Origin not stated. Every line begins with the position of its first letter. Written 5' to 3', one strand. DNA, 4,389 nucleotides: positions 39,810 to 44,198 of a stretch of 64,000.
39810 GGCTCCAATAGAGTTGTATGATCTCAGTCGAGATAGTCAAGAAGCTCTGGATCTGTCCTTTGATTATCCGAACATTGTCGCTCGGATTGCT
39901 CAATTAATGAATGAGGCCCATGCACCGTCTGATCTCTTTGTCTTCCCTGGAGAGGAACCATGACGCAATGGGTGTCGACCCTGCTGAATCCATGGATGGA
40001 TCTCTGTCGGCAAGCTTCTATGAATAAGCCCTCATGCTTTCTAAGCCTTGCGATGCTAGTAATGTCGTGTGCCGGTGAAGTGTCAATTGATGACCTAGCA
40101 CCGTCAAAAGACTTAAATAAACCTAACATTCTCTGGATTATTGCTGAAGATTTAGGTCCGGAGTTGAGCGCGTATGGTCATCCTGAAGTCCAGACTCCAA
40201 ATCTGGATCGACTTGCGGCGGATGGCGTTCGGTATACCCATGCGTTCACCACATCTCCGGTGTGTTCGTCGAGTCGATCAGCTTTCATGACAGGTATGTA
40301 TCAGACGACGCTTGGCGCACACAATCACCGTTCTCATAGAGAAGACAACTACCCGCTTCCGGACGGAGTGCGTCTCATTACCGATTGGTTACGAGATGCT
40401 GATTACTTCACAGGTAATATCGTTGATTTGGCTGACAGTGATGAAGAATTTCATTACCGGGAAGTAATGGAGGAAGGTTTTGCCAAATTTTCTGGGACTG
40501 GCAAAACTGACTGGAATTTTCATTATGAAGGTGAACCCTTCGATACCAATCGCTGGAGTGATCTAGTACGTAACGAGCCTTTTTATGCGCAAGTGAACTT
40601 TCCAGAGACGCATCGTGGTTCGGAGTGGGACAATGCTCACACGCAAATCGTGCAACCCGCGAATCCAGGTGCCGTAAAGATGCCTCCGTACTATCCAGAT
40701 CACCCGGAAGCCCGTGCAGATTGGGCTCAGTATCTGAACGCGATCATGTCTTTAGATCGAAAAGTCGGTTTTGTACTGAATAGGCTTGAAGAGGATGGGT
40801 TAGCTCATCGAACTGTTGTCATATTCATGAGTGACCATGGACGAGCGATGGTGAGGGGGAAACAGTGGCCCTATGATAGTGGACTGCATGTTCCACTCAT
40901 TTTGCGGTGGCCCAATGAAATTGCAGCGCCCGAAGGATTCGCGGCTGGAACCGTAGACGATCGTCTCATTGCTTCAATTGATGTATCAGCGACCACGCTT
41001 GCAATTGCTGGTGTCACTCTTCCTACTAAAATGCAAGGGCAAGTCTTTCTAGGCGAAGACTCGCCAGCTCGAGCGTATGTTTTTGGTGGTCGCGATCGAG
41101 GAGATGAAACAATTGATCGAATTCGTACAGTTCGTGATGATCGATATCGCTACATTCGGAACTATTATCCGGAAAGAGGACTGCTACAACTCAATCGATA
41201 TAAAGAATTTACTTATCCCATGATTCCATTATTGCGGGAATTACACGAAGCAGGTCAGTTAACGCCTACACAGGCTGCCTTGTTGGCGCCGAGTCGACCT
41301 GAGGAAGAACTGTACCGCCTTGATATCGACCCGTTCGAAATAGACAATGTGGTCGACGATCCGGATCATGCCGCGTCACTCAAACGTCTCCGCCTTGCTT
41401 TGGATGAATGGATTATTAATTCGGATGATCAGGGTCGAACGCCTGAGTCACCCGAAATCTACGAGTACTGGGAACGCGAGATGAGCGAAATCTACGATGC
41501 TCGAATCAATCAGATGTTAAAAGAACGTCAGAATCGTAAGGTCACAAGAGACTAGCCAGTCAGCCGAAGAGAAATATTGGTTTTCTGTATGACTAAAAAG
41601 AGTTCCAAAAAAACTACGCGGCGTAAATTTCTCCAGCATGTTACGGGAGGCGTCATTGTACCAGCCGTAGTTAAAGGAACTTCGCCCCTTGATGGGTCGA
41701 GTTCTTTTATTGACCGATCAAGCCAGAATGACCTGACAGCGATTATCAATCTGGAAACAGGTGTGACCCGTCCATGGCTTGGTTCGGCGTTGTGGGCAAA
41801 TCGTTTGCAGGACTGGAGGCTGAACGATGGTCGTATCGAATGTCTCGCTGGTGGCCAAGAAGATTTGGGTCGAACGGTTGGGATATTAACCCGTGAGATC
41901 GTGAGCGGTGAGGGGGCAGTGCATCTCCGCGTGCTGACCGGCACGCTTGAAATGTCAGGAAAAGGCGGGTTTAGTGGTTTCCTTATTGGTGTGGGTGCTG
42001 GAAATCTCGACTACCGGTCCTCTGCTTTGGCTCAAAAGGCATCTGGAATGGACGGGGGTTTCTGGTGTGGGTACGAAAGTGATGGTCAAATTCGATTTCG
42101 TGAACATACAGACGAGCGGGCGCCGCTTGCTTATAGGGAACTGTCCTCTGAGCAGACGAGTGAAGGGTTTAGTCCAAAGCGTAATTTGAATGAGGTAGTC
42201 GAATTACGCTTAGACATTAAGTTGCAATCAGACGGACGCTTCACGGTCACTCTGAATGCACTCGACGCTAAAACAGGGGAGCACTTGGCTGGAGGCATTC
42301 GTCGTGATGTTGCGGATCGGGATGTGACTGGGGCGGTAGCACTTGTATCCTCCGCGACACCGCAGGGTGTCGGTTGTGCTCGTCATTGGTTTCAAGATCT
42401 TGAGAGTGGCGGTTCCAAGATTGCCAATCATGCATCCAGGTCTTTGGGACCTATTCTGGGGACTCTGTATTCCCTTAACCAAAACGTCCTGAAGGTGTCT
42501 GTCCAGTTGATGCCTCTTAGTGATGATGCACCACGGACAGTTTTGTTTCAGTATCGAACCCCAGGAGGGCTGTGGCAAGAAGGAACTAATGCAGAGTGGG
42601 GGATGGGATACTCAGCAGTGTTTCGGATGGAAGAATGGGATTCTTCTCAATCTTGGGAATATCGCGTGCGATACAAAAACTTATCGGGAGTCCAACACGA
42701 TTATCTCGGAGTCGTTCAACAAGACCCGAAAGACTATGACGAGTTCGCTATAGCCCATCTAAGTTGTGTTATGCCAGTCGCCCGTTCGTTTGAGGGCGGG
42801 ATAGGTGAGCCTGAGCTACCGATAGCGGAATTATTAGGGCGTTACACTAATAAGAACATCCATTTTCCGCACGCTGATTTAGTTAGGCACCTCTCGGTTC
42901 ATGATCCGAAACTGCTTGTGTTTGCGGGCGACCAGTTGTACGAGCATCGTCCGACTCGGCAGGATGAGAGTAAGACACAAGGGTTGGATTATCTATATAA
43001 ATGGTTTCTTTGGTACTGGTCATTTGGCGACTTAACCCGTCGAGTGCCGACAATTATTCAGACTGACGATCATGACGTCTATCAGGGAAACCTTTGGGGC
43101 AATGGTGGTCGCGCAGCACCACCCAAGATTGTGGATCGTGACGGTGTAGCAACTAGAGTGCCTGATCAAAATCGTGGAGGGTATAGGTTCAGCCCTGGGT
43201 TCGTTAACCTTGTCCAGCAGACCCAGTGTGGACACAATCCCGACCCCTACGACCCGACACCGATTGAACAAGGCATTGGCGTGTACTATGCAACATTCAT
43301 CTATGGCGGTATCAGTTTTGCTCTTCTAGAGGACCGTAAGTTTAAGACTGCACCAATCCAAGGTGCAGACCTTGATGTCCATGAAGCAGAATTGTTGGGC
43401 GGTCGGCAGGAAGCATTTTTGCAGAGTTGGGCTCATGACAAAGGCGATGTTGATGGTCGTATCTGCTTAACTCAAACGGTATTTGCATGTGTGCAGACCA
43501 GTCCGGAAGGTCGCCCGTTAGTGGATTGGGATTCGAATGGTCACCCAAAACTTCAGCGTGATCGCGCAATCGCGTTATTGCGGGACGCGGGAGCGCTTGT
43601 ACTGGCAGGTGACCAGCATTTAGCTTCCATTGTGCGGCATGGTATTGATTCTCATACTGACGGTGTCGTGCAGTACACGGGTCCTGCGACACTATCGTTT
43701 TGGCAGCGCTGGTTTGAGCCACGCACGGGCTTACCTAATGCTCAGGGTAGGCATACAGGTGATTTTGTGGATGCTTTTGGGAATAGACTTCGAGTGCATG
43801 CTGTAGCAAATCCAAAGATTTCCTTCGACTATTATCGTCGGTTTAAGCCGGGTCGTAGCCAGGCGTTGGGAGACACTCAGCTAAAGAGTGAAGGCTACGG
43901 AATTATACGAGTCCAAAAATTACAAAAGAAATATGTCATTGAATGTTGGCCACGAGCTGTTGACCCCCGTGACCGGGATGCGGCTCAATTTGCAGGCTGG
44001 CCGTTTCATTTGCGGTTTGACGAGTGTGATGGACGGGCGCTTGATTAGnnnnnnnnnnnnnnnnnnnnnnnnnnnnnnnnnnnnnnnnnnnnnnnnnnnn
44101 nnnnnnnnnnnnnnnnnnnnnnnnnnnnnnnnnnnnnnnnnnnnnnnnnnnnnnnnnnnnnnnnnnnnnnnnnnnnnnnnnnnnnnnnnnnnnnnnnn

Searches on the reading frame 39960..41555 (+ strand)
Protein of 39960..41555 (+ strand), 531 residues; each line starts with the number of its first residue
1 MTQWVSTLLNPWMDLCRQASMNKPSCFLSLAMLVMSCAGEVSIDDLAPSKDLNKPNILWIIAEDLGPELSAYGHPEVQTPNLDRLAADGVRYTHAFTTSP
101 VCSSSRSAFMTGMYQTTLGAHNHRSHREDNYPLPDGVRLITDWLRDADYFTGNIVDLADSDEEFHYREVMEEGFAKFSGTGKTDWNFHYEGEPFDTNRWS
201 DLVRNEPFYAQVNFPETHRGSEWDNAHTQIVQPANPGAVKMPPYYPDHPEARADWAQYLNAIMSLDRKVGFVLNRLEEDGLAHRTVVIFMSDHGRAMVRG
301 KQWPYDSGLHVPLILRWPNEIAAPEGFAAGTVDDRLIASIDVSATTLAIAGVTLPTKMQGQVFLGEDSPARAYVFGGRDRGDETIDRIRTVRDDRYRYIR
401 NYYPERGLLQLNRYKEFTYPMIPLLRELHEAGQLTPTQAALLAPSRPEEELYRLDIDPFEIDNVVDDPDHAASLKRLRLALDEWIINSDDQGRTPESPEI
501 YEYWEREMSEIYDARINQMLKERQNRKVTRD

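Call 8: search_protein_families(library=pfam, proteins=[window:39960-41555:+])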
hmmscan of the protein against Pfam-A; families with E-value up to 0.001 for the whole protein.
window:39960-41555:+ (531 aa): 4 families
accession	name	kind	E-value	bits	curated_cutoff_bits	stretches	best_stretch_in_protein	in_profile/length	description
PF00884.28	Sulfatase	-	3.7e-37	128.7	25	1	55-352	1-301/301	Sulfatase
PF16347.10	SGSH_C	-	2.6e-14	54.1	29.3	1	301-403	8-111/154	N-sulphoglucosamine sulphohydrolase, C-terminal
PF01663.27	Phosphodiest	-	6.6e-07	29.7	23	1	78-299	19-225/342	Type I phosphodiesterase / nucleotide pyrophosphatase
PF02995.22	DUF229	-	0.00048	19.4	25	1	258-295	306-343/496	Protein of unknown function (DUF229)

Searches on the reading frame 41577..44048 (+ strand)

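Call 8: search_protein_families(library=pfam, proteins=[window:41577-44048:+])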
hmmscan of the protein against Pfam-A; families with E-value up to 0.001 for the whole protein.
window:41577-44048:+ (823 aa): 1 family
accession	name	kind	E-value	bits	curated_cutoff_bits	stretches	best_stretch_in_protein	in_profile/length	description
PF09423.15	PhoD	-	9.5e-09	35.3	27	1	433-685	14-268/343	PhoD-like phosphatase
